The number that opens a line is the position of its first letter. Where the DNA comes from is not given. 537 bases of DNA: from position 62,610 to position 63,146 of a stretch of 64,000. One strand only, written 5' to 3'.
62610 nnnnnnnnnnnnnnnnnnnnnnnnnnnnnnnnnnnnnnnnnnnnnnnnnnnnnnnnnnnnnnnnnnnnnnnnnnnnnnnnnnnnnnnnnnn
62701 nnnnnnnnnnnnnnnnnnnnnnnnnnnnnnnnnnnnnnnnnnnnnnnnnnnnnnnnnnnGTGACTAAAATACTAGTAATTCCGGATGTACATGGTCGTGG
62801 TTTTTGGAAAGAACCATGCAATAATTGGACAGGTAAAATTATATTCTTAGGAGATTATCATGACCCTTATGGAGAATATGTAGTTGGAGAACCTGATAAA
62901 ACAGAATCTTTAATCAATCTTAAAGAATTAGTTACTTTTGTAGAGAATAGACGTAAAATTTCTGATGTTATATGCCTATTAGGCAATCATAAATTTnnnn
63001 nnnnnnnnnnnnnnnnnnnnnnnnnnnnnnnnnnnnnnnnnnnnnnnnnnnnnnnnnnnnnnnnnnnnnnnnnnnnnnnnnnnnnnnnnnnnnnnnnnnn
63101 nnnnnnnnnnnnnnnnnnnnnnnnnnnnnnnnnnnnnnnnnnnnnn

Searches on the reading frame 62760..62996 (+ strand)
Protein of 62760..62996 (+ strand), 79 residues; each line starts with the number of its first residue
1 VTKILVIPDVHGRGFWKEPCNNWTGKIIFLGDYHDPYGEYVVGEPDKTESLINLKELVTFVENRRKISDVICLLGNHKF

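Call 4: search_protein_families(library=pfam, proteins=[window:62760-62996:+], max_evalue=1)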
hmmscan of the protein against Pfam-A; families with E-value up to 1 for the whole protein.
window:62760-62996:+ (79 aa): 1 family
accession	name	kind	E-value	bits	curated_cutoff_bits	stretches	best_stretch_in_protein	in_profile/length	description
PF00149.33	Metallophos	-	0.0078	17.1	21.5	1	3-78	2-71/191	Calcineurin-like phosphoesterase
